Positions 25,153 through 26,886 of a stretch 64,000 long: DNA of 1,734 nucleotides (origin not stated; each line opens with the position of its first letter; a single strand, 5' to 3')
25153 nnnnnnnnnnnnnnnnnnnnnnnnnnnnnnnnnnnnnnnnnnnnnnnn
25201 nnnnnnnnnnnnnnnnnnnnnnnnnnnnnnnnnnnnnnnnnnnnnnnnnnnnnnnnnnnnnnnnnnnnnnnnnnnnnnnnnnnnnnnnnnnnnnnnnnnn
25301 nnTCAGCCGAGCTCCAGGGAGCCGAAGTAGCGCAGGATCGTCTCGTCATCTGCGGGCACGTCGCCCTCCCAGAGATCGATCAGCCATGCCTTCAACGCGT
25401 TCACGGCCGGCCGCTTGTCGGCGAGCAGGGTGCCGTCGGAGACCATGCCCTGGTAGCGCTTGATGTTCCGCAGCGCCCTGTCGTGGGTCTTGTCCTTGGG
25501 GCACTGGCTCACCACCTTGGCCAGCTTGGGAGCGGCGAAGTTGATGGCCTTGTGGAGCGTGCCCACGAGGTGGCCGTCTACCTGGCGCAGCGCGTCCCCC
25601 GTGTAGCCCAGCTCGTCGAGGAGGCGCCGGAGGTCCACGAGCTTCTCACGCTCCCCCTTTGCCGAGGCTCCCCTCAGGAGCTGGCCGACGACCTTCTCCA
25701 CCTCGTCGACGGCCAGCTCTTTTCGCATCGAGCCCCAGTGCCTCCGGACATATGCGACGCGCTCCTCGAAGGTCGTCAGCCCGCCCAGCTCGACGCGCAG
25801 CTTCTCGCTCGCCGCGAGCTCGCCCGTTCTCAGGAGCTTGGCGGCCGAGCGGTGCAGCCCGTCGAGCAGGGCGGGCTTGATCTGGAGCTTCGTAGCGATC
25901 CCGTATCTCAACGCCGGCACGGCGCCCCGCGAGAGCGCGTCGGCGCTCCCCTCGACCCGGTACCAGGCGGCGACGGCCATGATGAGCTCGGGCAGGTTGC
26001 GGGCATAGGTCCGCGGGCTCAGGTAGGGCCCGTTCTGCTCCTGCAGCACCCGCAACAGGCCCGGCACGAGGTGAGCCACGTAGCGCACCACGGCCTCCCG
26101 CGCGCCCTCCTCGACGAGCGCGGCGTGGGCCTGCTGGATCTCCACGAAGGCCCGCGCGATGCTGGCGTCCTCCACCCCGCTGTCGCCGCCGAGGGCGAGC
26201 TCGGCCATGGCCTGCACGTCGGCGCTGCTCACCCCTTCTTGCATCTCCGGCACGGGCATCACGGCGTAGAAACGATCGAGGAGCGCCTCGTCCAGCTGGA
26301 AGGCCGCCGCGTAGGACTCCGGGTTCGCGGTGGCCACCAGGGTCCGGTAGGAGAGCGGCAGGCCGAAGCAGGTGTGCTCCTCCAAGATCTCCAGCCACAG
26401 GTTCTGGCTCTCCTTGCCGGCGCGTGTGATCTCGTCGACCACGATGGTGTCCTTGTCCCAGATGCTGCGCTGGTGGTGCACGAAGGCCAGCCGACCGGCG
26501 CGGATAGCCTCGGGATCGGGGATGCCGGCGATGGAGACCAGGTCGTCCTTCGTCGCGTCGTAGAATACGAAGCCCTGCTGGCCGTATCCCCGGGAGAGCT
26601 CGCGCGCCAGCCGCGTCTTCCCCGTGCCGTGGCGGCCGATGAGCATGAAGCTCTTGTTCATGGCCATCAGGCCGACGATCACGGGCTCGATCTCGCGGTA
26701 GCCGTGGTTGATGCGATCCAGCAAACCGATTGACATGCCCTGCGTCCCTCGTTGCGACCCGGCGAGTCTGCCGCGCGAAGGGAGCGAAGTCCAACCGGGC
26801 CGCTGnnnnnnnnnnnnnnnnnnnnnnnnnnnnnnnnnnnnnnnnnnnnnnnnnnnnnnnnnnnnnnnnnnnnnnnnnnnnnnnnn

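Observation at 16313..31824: Six-gene MoxR/vWA operon with two AAA+/vWA pairs, a HEAT protein and a giant kinase-containing protein, resembling a vWA-MoxR ternary conflict system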

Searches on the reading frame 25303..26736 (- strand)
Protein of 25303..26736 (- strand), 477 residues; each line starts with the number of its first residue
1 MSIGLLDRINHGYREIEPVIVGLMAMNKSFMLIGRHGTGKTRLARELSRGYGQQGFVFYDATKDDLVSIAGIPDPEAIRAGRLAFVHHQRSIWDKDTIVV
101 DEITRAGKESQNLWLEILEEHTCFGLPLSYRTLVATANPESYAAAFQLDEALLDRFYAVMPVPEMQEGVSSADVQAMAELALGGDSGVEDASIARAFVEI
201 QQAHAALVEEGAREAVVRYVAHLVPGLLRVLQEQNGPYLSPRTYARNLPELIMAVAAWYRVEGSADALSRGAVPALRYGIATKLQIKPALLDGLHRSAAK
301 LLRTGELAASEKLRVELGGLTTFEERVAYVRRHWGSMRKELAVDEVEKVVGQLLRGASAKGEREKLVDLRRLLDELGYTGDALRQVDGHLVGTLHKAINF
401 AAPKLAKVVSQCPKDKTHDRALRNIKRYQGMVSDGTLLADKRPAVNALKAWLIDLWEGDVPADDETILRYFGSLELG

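Call 4: search_protein_families(library=pfam, proteins=[window:25303-26736:-], max_evalue=0.01)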
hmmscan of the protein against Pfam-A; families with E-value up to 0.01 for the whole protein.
window:25303-26736:- (477 aa): 9 families
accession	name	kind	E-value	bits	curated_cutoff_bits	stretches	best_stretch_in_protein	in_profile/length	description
PF07728.20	AAA_5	-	6.1e-09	36.4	22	1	30-156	2-139/139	AAA domain (dynein-related subfamily)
PF07726.17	AAA_3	-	4.6e-07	30.2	27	1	31-157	3-130/131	ATPase family associated with various cellular activities (AAA)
PF13401.12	AAA_22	-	0.00022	22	27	1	29-65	7-45/130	AAA domain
PF13191.12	AAA_16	-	0.00048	21.1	32.6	1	29-72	26-64/167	AAA ATPase domain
PF00004.35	AAA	-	0.0011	19.9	21.2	1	31-161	2-128/131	ATPase family associated with various cellular activities (AAA)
PF13479.12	AAA_24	-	0.0032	17.8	27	1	27-108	2-78/195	AAA domain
PF13604.12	AAA_30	-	0.0064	16.7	27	0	29-120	20-114/191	AAA domain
PF13481.12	AAA_25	-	0.0074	16.4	27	0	8-49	14-55/195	AAA domain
PF13238.12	AAA_18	-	0.0079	17.1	29.4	0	32-93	3-66/128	AAA domain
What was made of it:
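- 25303..26736 (-): MoxR-type AAA+ ATPase (477 aa) with an all-helical C-terminal extension of about 270 aa. First gene of the conserved triad. AAA_5/AAA_3 (call 4).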

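Call 5: search_protein_families(library=padloc, proteins=[window:25303-26736:-], max_evalue=0.01)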
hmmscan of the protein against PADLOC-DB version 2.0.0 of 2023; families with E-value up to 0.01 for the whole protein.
window:25303-26736:- (477 aa): 1 family
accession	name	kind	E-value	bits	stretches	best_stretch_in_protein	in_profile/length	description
PDLC04140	mad8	-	0.00064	17.3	1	17-94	18-86/314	mads_8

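Call 9: find_homologous_proteins(query=window:25303-26736:-)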
Query window:25303-26736:- (477 aa): 205 proteins with E <= 0.001 among 8000 candidates; the best 120 are listed.
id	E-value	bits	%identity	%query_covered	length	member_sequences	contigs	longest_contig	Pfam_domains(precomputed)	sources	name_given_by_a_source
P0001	0.0e+0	1054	100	100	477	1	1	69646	PF07726.18,PF07728.21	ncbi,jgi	-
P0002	1.2e-198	679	64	100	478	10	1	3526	PF07726.18,PF07728.21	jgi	jgi:hypothetical protein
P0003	1.7e-198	678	65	100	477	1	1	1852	PF07726.18,PF07728.21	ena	-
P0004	3.2e-198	677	64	100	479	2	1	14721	PF07726.18,PF07728.21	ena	-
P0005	4.1e-197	674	64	100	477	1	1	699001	PF07726.18,PF07728.21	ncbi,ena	-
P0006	5.0e-194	663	64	100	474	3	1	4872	PF07726.18,PF07728.21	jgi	jgi:hypothetical protein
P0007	2.6e-193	661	64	100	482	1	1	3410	PF07726.18,PF07728.21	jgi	jgi:MoxR-like ATPase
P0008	7.9e-193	660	63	100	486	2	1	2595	PF07726.18,PF00004.36,PF07728.21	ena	-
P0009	1.8e-192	658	63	100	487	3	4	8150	PF07726.18,PF07728.21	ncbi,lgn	-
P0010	1.5e-191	655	61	100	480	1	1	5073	PF07726.18,PF07728.21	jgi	jgi:MoxR-like ATPase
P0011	9.7e-191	653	62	100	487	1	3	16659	PF07726.18,PF07728.21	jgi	jgi:MoxR-like ATPase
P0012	4.0e-189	647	61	100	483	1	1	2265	PF07726.18,PF07728.21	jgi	jgi:hypothetical protein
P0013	4.7e-189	647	63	100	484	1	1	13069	PF07726.18,PF07728.21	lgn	-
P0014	5.9e-189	647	63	100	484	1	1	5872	PF07726.18,PF07728.21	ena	-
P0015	7.9e-189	646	63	100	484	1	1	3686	PF07726.18,PF07728.21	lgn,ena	-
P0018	1.8e-188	645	64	100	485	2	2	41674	PF07726.18,PF07728.21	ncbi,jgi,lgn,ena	jgi:MoxR-like ATPase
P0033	2.4e-183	628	60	100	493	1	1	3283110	PF07726.18,PF07728.21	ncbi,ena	-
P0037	1.7e-178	612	61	100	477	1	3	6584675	PF07726.18,PF07728.21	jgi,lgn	-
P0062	1.8e-168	579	56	100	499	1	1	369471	PF07726.18,PF07728.21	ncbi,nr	ncbi:MAG: AAA family ATPase [Labilithrix sp.]|nr:AAA family ATPase [Labilithrix sp.]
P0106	7.1e-118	412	44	100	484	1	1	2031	PF20030.6,PF07726.18,PF07728.21,PF13191.13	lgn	-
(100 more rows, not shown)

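Call 11: find_related_loci(query=A1, collection=genome_contigs, flank=10000)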
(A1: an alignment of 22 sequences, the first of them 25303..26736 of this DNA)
Query A1 (477 aa) in genome_contigs; peptide patterns used: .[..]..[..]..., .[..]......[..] (x = any residue, [..] = any of these).
113 stretches matched a pattern; 28 encode a relative of the query (tblastn E <= 1e-3); 28 distinct loci.
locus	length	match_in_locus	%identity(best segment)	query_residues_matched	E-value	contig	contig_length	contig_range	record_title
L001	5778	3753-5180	64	1-476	0e+0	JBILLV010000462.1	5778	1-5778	MAG: Polyangiales bacterium isolate ME2017-08-08_3300044911_group7_bin125 Rohwer_bin1484_scaffold_22689_c1, whole genome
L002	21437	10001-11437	60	1-476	0e+0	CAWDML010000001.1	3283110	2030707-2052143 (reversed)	MAG: uncultured delta proteobacterium isolate MFD04944.bin.2.99 genome assembly, contig: contig_11175, whole genome shot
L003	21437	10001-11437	60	1-476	0e+0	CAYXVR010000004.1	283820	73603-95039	MAG TPA_asm: uncultured Nannocystaceae bacterium isolate binchicken_co179_119 genome assembly, contig: NODE_154_length_2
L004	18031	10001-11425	61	1-476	0e+0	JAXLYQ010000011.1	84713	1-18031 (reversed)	MAG: Polyangiaceae bacterium isolate STL-MYX17 C3.22.fa-11, whole genome shotgun sequence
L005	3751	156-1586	59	1-476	0e+0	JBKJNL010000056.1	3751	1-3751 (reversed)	MAG: Myxococcota bacterium isolate ant_bin.371 k117_5611360, whole genome shotgun sequence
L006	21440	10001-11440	58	1-476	0e+0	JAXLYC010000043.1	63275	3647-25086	MAG: Nannocystaceae bacterium isolate STL-MYX3 C2.19.fa-43, whole genome shotgun sequence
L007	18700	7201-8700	56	1-476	9e-180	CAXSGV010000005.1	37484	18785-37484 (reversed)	MAG: uncultured Polyangiaceae bacterium isolate private_X16_metawrap_bin.20 genome assembly, contig: private_X16_metawra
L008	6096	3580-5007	59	1-476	0e+0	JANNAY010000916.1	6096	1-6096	MAG: Deltaproteobacteria bacterium isolate OTE_78_metabat_392 OTE_78_k141_2182969, whole genome shotgun sequence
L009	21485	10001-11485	56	1-476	5e-179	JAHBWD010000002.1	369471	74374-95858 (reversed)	MAG: Labilithrix sp. isolate ACE_MYX8 MYX8_2, whole genome shotgun sequence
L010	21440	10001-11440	59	1-476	5e-177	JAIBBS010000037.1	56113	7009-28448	MAG: Nannocystaceae bacterium isolate SSF46 NODE_10175_length_56113_cov_78.294592, whole genome shotgun sequence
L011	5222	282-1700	51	1-477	1e-158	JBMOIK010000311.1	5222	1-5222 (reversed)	MAG: Rectinemataceae bacterium isolate Deming_bin.44 contig55560, whole genome shotgun sequence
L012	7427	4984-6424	55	1-477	1e-155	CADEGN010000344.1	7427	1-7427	MAG: uncultured Myxococcales bacterium isolate Myxococcales sp. RBC066 genome assembly, contig: MAG066_344, whole genome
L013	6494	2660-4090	48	1-476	5e-145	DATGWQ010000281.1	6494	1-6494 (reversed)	MAG TPA_asm: Bacteroidales bacterium isolate SMAG_U10586 k141_94798, whole genome shotgun sequence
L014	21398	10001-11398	47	2-472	1e-143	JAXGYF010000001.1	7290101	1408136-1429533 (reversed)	MAG: Candidatus Vecturithrix sp. isolate AnMBR.bin507 bin507_1, whole genome shotgun sequence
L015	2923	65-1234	47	3-395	9e-127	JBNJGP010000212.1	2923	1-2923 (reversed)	MAG: Candidatus Muiribacteriota bacterium isolate Y22_30dBSe2.bin.75 NODE_36755_length_2923_cov_12.112606, whole genome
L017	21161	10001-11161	40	5-396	1e-92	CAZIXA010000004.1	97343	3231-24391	MAG TPA_asm: uncultured Clostridia bacterium isolate SRP323688_co1_183 genome assembly, contig: NODE_444_length_97343_co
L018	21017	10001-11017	45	5-353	1e-86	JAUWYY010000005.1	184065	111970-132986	MAG: bacterium isolate CSMAG_2722 CSMAG_2722_k141_177991_length_184065_cov_13.2917, whole genome shotgun sequence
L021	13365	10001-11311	38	3-445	7e-79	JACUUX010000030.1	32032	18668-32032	MAG: Nitrospirae bacterium isolate Kmv42 NODE_618_length_32032_cov_73.223848, whole genome shotgun sequence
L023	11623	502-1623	36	5-389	5e-67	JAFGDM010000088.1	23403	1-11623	MAG: Deltaproteobacteria bacterium isolate Zod_Metabat.1176 k87_1961376, whole genome shotgun sequence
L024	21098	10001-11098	39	5-389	1e-83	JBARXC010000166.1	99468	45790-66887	MAG: bacterium isolate MFD12922_ilm_asm_bin33 k127_153886, whole genome shotgun sequence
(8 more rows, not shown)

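Call 13: find_encoding_contigs(protein=P0001, flank=10000, max_places=3)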
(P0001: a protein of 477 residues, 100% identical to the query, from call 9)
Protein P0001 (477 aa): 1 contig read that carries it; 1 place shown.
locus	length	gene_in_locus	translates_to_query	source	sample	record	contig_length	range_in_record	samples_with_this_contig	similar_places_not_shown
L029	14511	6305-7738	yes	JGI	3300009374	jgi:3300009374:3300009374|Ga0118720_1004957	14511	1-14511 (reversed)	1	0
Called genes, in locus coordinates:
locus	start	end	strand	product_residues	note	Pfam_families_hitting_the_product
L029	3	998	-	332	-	?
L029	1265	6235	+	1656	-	PF13809:Tubulin_2, PF01661:Macro, PF00069:Pkinase, PF07714:PK_Tyr_Ser-Thr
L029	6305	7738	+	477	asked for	PF07726:AAA_3 (weak), PF07728:AAA_5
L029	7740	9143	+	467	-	-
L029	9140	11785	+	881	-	PF13646:HEAT_2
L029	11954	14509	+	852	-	?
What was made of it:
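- Checked: The giant probably starts at TTG 31776 (1656 aa, call 13).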

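Call 14: find_encoding_contigs(protein=P0033, flank=10000, max_places=2)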
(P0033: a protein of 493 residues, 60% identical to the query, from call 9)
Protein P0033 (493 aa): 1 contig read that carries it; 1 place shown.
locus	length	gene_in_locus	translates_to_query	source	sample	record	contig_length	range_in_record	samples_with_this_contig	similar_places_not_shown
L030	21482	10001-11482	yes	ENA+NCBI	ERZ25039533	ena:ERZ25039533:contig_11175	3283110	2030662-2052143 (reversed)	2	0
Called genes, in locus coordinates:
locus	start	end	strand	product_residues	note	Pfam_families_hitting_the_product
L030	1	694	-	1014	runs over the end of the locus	PF00912:Transgly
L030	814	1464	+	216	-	PF13428:TPR_14 (faint), PF24575:TPR_Slam (faint), PF13431:TPR_17 (faint), PF14559:TPR_19 (weak)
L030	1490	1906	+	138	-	PF00571:CBS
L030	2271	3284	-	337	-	PF02547:Queuosine_synth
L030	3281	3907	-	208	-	PF00106:adh_short, PF08659:KR (weak), PF13561:adh_short_C2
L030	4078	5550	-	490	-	PF01471:PG_binding_1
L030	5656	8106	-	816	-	PF17764:PriA_3primeBD, PF00270:DEAD, PF04851:ResIII, PF18319:Zn_ribbon_PriA, PF00271:Helicase_C, PF18074:PriA_C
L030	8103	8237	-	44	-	-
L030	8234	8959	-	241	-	-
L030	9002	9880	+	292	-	-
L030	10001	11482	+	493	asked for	PF07726:AAA_3 (weak), PF07728:AAA_5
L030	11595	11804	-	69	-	-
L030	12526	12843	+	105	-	-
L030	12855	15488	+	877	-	PF02985:HEAT (faint), PF13646:HEAT_2 (faint)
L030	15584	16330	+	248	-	PF01569:PAP2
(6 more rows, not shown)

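Call 21: find_encoding_contigs(protein=P0005, flank=10000, max_places=2)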
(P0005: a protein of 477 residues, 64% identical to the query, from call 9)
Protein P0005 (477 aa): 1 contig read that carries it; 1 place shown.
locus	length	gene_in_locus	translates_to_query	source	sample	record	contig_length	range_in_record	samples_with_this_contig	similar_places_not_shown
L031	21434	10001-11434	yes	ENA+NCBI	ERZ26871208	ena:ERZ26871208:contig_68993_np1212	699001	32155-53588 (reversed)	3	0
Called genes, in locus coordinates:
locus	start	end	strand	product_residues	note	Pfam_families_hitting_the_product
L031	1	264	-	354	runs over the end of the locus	PF02470:MlaD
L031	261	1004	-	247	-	PF00005:ABC_tran, PF13304:AAA_21 (faint)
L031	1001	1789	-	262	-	PF02405:MlaE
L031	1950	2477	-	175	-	-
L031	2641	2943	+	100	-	-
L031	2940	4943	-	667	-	PF01979:Amidohydro_1, PF07969:Amidohydro_3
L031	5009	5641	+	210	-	PF02798:GST_N, PF13417:GST_N_3, PF13409:GST_N_2, PF00043:GST_C, PF14497:GST_C_3 (weak), PF13410:GST_C_2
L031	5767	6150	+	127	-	-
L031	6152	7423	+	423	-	-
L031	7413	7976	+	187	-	-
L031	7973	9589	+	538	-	PF00672:HAMP (weak), PF00512:HisKA (weak), PF02518:HATPase_c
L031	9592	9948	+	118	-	PF00072:Response_reg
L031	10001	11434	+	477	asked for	PF07726:AAA_3 (weak), PF07728:AAA_5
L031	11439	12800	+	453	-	-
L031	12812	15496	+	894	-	PF02985:HEAT (faint), PF13646:HEAT_2 (weak)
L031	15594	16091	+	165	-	-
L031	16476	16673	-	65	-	-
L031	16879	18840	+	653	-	-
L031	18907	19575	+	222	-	PF09335:VTT_dom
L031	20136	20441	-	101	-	PF03626:COX4_pro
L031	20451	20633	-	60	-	PF00510:COX3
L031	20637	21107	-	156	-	-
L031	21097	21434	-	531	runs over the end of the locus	PF00115:COX1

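Call 22: find_encoding_contigs(protein=P0037, flank=10000, max_places=2)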
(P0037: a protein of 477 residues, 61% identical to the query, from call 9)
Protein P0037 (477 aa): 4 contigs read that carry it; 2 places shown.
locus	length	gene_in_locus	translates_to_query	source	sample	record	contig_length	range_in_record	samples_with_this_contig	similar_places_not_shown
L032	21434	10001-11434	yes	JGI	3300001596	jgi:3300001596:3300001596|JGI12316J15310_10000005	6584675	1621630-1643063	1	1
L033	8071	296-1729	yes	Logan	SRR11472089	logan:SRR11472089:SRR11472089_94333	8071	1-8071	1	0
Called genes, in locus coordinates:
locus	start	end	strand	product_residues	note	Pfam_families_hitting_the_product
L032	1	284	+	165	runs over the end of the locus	-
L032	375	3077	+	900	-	PF13405:EF-hand_6 (faint), PF13499:EF-hand_7 (faint), PF00036:EF-hand_1 (faint), PF13202:EF-hand_5 (faint), PF13833:EF-hand_8 (faint)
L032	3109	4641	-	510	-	PF00535:Glycos_transf_2, PF13641:Glyco_tranf_2_3, PF13632:Glyco_trans_2_3 (weak)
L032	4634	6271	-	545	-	PF02636:Methyltransf_28 (faint), PF13424:TPR_12 (faint), PF13428:TPR_14 (faint), PF13181:TPR_8 (faint), PF14559:TPR_19 (faint), PF00515:TPR_1, PF07719:TPR_2 (weak)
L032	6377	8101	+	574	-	PF00474:SSF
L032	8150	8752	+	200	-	-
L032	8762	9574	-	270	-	-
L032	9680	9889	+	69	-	-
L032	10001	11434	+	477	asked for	PF07726:AAA_3 (faint), PF07728:AAA_5 (weak)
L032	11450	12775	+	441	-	-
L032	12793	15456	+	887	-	-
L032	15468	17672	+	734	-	PF13646:HEAT_2 (weak)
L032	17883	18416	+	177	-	-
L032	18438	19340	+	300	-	-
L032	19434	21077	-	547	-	PF01565:FAD_binding_4, PF04030:ALO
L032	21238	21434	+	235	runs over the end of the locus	-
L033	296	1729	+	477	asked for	PF07726:AAA_3 (faint), PF07728:AAA_5 (weak)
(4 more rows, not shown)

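Call 23: find_encoding_contigs(protein=P0062, flank=10000, max_places=2)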
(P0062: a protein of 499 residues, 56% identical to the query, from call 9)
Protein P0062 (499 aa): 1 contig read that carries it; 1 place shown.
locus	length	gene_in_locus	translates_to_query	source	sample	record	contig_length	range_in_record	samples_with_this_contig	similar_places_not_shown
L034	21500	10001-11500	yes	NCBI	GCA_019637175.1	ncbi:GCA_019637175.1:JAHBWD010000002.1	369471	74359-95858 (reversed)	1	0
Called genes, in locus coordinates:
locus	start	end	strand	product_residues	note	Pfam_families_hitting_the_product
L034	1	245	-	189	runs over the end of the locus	-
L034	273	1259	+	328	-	-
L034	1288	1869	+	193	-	PF04542:Sigma70_r2, PF08281:Sigma70_r4_2, PF04545:Sigma70_r4 (weak)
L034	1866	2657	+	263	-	-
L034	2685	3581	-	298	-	-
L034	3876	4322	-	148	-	-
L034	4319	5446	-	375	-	-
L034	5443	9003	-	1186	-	PF13174:TPR_6 (faint), PF13432:TPR_16 (faint), PF14559:TPR_19 (faint), PF13428:TPR_14 (faint), PF07719:TPR_2 (faint), PF13525:YfiO (faint)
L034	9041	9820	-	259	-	-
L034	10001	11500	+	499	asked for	PF07726:AAA_3 (weak), PF07728:AAA_5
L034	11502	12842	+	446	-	-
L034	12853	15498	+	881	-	PF02985:HEAT (faint), PF13646:HEAT_2 (faint)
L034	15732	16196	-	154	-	-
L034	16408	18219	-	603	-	PF00339:Arrestin_N, PF07070:Spo0M (faint)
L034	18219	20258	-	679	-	-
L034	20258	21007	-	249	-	-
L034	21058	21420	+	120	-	PF06993:DUF1304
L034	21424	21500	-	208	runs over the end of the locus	-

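Call 30: search_protein_families(library=pfam, proteins=[L018:8899-9987:+, L021:8914-9990:+, L024:8814-10007:+, L017:8874-10007:+, L014:13388-16216:+, L021:56-6028:+, L021:6932-8917:+, L018:6402-8441:+, L023:3445-5166:+, L023:5197-7278:+], max_evalue=0.01)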
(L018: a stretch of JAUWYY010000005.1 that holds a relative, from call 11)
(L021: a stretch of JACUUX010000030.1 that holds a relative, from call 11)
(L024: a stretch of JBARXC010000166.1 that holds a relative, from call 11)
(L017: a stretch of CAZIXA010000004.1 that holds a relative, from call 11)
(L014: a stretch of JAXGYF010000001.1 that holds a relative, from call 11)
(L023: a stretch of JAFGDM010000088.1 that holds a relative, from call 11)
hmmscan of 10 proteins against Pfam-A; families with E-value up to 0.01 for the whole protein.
L018:8899-9987:+ (362 aa): 0 families

L021:8914-9990:+ (358 aa): 0 families

L024:8814-10007:+ (397 aa): 0 families

L017:8874-10007:+ (377 aa): 0 families

L014:13388-16216:+ (942 aa): 6 families
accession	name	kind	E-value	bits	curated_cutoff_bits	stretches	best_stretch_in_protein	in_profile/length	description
PF03781.23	FGE-sulfatase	-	2.5e-56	191.6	23.3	1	663-939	8-255/255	Sulfatase-modifying factor enzyme 1-like domain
PF05729.18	NACHT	-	1.2e-09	38.7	26.7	1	123-317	2-166/167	NACHT domain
PF24883.2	NPHP3_N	-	3e-05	24.7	24.8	0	239-280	126-164/164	Nephrocystin 3, N-terminal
PF20720.3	nSTAND3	-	9.4e-05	22.6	27.2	1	113-146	9-42/155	Novel STAND NTPase 3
PF20703.3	nSTAND1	-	0.0018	18.5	27.1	1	114-312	26-197/379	Novel STAND NTPase 1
PF13401.12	AAA_22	-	0.0034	18.1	27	0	121-263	5-101/130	AAA domain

L021:56-6028:+ (1990 aa): 7 families
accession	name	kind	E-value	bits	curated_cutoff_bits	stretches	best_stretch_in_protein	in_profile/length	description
PF00562.33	RNA_pol_Rpb2_6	-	4.7e-74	250.2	23.4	2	377-632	3-251/373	RNA polymerase Rpb2, domain 6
PF04998.22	RNA_pol_Rpb1_5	-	1.6e-31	110.2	28.5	1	1589-1844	1-129/267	RNA polymerase Rpb1, domain 5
PF00623.25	RNA_pol_Rpb1_2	-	4.3e-29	102.3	25.3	1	1246-1397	1-153/166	RNA polymerase Rpb1, domain 2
PF04565.21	RNA_pol_Rpb2_3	-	5.7e-23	81.3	21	1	180-248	1-68/68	RNA polymerase Rpb2, domain 3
PF04560.25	RNA_pol_Rpb2_7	-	4.3e-16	59.5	32.1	1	774-856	1-85/87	RNA polymerase Rpb2, domain 7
PF04997.17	RNA_pol_Rpb1_1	-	2.7e-12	47.1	39.7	1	1143-1243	206-311/312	RNA polymerase Rpb1, domain 1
PF05000.22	RNA_pol_Rpb1_4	-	1.7e-08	34.8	24.8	1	1516-1579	20-84/107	RNA polymerase Rpb1, domain 4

L021:6932-8917:+ (661 aa): 9 families
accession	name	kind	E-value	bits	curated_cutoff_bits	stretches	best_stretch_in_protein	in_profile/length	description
PF00158.32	Sigma54_activat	-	8.6e-43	146.4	20.2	1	258-414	7-163/168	Sigma-54 interaction domain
PF07728.20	AAA_5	-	7.7e-08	32.9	22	1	276-373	1-96/139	AAA domain (dynein-related subfamily)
PF00004.35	AAA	-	2e-07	32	21.2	1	277-419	1-129/131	ATPase family associated with various cellular activities (AAA)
PF14532.12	Sigma54_activ_2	-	5.3e-07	30.4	25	1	268-422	16-138/138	Sigma-54 interaction domain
PF25601.1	AAA_lid_14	-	9e-07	29.1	27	1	423-487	1-61/87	AAA+ ATPase lid domain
PF00493.29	MCM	-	0.00012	21.7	23.3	1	274-372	57-150/224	MCM P-loop domain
PF07724.20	AAA_2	-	0.00023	21.7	27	1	275-373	4-105/166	AAA domain (Cdc48 subfamily)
PF01078.27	Mg_chelatase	-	0.00077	19.4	20.3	0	276-370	24-133/207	Magnesium chelatase, subunit ChlI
PF20720.3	nSTAND3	-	0.0028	17.8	27.2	0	272-312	15-55/155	Novel STAND NTPase 3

L018:6402-8441:+ (679 aa): 3 families
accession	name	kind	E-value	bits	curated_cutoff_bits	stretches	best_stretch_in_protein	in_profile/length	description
PF01935.23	DUF87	-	1.1e-07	32.6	23.2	1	79-160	2-83/220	Helicase HerA, central domain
PF19044.6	P-loop_TraG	-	0.00034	19.8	25.8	0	259-334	195-267/413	TraG P-loop domain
PF00006.31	ATP-synt_ab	-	0.0014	18.7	29.5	0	600-668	9-78/213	ATP synthase alpha/beta family, nucleotide-binding domain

L023:3445-5166:+ (573 aa): 2 families
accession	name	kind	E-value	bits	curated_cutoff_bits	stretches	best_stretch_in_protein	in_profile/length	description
PF01156.24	IU_nuc_hydro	-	1e-78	265.5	34.2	1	240-563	1-296/297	Inosine-uridine preferring nucleoside hydrolase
PF01928.26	CYTH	-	1.7e-06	28.5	23.2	1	47-203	25-157/179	CYTH domain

L023:5197-7278:+ (693 aa): 2 families
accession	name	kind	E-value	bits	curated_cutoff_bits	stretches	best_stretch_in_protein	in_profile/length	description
PF22335.1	Cas10-Cmr2_palm2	-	1.9e-26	93.2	27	1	413-550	1-133/133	Cas10/Cmr2, second palm domain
PF12469.13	Cmr2_N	-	2.8e-17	63.2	25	1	43-137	2-109/111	CRISPR-associated protein Cmr2, N-terminal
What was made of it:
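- Distant MoxR-vWA relatives sit next to NACHT-FGE-sulfatase, and next to CYTH-nucleosidase plus a Cas10-like gene (call 30). Distant relatives have defence-type neighbours (call 30).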

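Call 35: search_protein_families(library=ncbifam, proteins=[window:25303-26736:-], max_evalue=0.01)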
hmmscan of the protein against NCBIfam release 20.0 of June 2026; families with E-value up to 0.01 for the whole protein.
window:25303-26736:- (477 aa): 1 family
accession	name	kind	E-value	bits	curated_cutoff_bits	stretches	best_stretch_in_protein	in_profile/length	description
TIGR02640.1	gas_vesic_GvpN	equivalog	1.2e-05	25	266.8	0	96-159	107-180/262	gas vesicle protein GvpN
